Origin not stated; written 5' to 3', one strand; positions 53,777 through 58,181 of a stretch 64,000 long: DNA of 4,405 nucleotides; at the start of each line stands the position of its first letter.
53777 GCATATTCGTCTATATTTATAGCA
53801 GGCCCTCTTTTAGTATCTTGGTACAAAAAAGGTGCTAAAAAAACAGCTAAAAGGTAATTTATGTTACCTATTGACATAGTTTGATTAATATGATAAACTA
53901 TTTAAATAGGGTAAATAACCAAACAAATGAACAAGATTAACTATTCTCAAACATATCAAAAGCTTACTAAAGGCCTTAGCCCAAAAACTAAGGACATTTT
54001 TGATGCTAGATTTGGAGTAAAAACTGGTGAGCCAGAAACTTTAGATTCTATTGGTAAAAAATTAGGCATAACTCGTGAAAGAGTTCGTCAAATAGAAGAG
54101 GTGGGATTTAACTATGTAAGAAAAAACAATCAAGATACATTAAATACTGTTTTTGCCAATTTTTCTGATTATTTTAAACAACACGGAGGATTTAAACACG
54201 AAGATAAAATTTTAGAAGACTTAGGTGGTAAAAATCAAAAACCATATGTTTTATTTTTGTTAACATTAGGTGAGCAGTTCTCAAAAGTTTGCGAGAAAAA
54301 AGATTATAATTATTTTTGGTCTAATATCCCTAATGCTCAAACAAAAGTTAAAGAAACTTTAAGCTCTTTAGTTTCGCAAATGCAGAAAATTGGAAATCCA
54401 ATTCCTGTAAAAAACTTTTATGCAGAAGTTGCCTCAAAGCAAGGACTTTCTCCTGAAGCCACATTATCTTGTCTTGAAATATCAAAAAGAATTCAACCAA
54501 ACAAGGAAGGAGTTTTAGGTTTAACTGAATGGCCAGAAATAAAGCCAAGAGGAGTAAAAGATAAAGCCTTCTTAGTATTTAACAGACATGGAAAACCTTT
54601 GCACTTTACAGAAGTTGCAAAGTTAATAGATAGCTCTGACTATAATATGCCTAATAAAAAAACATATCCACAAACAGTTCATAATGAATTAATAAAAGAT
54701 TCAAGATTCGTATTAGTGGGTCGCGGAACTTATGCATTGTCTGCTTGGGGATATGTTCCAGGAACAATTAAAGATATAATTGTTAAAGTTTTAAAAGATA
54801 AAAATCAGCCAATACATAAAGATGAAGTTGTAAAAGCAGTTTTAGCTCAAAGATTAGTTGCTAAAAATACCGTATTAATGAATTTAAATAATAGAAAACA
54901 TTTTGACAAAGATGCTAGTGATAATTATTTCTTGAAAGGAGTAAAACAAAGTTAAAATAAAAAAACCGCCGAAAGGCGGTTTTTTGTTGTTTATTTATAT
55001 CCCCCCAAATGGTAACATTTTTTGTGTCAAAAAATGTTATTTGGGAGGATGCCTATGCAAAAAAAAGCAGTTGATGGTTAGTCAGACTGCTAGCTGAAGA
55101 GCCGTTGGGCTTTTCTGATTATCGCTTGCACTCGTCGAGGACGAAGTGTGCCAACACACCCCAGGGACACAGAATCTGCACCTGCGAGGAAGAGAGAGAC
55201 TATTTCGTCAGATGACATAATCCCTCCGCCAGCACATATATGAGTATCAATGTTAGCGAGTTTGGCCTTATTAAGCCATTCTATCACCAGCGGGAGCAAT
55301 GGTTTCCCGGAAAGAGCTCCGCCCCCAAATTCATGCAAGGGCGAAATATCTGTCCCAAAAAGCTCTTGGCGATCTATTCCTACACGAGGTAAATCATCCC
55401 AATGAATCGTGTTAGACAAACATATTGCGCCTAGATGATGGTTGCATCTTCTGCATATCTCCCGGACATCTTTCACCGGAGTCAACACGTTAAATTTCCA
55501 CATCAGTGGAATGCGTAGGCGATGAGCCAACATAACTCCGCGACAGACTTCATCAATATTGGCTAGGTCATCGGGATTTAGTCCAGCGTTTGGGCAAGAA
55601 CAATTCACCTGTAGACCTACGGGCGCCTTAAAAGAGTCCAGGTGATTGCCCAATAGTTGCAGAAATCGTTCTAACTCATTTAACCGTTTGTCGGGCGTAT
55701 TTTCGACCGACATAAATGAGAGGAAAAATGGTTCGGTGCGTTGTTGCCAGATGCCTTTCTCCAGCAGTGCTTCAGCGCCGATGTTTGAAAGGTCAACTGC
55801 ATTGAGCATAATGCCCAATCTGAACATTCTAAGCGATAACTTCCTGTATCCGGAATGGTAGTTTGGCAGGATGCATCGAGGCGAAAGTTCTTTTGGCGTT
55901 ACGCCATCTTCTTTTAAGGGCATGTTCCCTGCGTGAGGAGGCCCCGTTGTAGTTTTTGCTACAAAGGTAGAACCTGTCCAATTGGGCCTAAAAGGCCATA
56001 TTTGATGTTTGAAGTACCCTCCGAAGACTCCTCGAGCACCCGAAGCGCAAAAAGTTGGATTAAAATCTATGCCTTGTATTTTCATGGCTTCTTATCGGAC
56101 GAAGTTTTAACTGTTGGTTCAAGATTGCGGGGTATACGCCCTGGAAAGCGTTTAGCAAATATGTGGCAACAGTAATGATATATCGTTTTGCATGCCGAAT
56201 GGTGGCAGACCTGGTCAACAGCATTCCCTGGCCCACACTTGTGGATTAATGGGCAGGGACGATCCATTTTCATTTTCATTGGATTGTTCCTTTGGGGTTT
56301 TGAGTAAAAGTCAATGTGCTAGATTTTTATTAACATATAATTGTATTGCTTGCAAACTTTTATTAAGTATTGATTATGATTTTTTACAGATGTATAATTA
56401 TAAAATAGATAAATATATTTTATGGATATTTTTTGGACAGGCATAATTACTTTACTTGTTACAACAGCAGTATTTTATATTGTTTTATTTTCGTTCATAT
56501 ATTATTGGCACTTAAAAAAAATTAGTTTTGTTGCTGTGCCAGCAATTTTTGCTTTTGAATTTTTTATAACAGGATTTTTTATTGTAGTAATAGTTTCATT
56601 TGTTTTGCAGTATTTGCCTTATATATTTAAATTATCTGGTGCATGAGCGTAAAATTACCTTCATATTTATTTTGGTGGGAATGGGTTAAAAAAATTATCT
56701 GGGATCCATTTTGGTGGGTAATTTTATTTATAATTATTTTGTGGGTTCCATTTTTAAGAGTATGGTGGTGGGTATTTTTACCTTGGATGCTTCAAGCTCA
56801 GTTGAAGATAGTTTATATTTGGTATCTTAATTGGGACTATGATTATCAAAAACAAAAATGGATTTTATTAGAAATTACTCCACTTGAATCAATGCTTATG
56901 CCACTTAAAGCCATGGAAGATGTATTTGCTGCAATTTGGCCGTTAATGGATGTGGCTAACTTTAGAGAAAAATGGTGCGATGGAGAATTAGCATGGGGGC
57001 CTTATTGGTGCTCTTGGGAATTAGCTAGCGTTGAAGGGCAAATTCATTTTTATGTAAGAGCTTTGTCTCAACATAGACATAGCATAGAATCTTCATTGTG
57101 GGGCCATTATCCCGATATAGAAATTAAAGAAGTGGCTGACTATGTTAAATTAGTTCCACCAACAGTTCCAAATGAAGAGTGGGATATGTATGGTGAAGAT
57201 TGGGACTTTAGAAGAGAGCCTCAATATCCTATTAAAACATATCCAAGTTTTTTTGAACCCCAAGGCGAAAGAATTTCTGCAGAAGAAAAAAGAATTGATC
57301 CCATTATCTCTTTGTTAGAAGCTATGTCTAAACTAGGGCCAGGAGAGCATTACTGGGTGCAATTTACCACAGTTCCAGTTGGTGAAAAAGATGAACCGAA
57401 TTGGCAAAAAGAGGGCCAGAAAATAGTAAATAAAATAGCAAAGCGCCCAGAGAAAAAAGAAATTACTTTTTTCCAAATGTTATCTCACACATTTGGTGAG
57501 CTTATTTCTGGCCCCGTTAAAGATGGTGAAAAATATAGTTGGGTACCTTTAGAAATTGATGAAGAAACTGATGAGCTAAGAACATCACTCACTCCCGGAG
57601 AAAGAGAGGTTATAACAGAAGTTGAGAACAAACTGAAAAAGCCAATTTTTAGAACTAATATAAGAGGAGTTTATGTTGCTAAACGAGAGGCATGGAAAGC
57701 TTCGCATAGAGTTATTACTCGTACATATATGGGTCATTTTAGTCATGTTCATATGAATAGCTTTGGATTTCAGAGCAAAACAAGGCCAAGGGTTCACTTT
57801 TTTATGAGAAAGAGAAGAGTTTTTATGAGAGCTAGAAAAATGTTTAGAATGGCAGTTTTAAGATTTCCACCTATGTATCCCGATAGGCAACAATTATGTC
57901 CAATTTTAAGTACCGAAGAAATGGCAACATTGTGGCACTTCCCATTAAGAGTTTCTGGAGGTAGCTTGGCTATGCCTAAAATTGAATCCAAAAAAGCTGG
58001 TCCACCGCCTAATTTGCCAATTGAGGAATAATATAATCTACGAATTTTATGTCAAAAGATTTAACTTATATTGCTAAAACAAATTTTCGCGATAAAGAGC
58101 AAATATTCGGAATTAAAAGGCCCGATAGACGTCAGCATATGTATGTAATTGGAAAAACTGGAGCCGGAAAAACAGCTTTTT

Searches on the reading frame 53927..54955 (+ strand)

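Call 59: search_protein_families(library=pfam, proteins=[window:53927-54955:+], max_evalue=0.00001)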
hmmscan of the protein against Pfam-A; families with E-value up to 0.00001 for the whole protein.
window:53927-54955:+ (342 aa): 2 families
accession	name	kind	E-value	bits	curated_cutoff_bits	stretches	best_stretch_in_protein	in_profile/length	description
PF05066.19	HARE-HTH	-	5e-13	49.7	25.9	1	210-274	3-71/71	HB1, ASXL, restriction endonuclease HTH domain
PF04545.22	Sigma70_r4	-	2.5e-11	43.4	24.1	1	16-65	4-49/50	Sigma-70, region 4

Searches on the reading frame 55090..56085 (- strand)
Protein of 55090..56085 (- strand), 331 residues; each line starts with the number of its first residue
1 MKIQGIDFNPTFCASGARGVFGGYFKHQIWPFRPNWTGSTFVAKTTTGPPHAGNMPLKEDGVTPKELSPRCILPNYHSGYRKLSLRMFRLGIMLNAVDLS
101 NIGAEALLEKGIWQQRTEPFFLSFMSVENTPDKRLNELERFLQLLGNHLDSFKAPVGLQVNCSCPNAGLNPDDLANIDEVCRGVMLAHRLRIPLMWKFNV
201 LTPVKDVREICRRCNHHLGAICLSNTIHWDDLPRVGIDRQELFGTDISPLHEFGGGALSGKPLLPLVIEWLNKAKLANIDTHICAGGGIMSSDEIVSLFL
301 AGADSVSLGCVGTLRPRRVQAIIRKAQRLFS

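Call 59: search_protein_families(library=pfam, proteins=[window:55090-56085:-], max_evalue=0.00001)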
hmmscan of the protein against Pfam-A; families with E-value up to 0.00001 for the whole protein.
window:55090-56085:- (331 aa): 1 family
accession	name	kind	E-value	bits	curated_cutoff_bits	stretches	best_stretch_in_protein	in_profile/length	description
PF01180.27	DHO_dh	-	3.7e-09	36.6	27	1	90-311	61-271/291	Dihydroorotate dehydrogenase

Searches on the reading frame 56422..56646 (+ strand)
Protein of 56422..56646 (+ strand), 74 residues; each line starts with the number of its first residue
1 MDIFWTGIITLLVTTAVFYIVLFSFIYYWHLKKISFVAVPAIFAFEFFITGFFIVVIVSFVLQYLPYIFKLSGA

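Call 3: search_protein_families(library=pfam, proteins=[window:56422-56646:+], max_evalue=0.1)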
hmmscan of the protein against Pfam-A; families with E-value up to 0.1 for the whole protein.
window:56422-56646:+ (74 aa): 0 families

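Call 4: search_protein_families(library=ncbifam, proteins=[window:56422-56646:+], max_evalue=0.1)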
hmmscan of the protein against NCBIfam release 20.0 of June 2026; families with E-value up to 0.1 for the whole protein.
window:56422-56646:+ (74 aa): 0 families

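Call 27: search_protein_families(library=phrogs, proteins=[window:56422-56646:+], max_evalue=0.01)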
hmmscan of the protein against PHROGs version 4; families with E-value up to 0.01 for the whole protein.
window:56422-56646:+ (74 aa): 0 families

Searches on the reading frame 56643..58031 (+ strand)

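Call 3: search_protein_families(library=pfam, proteins=[window:56643-58031:+], max_evalue=0.1)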
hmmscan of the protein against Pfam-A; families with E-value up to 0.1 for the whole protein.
window:56643-58031:+ (462 aa): 0 families

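Call 4: search_protein_families(library=ncbifam, proteins=[window:56643-58031:+], max_evalue=0.1)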
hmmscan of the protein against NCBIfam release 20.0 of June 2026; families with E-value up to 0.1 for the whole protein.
window:56643-58031:+ (462 aa): 0 families

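Call 27: search_protein_families(library=phrogs, proteins=[window:56643-58031:+], max_evalue=0.01)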
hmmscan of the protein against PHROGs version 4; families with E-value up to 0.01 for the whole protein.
window:56643-58031:+ (462 aa): 1 family
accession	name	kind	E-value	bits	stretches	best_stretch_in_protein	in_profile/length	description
phrog_5156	-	unknown function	1.8e-07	30.6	1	218-348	156-289/824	-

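Call 49: search_protein_families(library=padloc, proteins=[window:56643-58031:+], max_evalue=0.01)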
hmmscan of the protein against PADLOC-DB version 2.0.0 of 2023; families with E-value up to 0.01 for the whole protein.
window:56643-58031:+ (462 aa): 0 families
